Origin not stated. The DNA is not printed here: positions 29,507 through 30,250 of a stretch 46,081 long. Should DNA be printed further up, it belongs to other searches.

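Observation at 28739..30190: Sensor kinase with a CXXCH haem-c motif in its periplasmic loop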

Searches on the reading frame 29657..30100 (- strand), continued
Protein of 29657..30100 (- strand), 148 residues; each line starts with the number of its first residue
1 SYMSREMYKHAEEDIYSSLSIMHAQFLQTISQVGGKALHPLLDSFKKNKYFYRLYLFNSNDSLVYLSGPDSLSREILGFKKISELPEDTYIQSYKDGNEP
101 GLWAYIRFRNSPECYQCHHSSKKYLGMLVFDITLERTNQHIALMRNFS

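Call 83: find_encoding_contigs(protein=P0145, flank=8000, max_places=1)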
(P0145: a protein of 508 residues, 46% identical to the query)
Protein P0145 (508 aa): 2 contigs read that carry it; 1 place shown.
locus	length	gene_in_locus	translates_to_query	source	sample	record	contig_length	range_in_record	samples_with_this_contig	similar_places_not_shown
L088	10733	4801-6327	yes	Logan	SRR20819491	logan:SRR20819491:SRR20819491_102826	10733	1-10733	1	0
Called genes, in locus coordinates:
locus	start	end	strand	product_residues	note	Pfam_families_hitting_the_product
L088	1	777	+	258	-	?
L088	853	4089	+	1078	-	PF00498:FHA, PF16697:Yop-YscD_cpl, PF00498:FHA, PF16697:Yop-YscD_cpl, PF00005:ABC_tran, PF13304:AAA_21, PF12698:ABC2_membrane_3 (weak), PF01061:ABC2_membrane, +1 more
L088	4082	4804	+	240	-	PF22624:AASDHPPT_N, PF01648:ACPS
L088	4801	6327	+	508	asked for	PF21563:Mcp40H-20_sensor (faint), PF07730:HisKA_3, PF02518:HATPase_c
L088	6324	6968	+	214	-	PF00072:Response_reg, PF00196:GerE, PF08281:Sigma70_r4_2 (weak)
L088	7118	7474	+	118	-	-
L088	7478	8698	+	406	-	PF09699:Paired_CXXCH_1 (faint), PF14537:Cytochrom_c3_2 (faint), PF22113:Mtrc-MtrF_II-IV_dom (faint), PF14522:Cytochrome_C7 (faint)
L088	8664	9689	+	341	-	PF01292:Ni_hydr_CYTB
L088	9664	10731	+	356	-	?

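Call 84: find_encoding_contigs(protein=P0130, flank=8000, max_places=1)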
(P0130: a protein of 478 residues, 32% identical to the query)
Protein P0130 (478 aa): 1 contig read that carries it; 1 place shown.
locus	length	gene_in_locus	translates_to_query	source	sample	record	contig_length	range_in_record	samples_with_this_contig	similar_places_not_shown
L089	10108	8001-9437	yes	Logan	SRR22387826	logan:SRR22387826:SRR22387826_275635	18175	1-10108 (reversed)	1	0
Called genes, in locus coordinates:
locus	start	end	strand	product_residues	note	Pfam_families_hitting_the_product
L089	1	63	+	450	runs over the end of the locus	PF07470:Glyco_hydro_88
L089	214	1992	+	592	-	PF02469:Fasciclin (weak)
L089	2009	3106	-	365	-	PF02469:Fasciclin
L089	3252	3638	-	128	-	-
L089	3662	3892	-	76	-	-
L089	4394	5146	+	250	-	-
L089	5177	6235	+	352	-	PF08450:SGL (faint), PF24684:Vgb_lyase (faint), PF25021:TEN_NHL (faint), PF01731:Arylesterase (faint), PF17170:DUF5128, PF01436:NHL (weak)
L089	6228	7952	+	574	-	PF14522:Cytochrome_C7 (faint), PF14537:Cytochrom_c3_2 (faint), PF09699:Paired_CXXCH_1 (weak), PF22113:Mtrc-MtrF_II-IV_dom (weak)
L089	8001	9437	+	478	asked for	PF00672:HAMP, PF00512:HisKA, PF02518:HATPase_c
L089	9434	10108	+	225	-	?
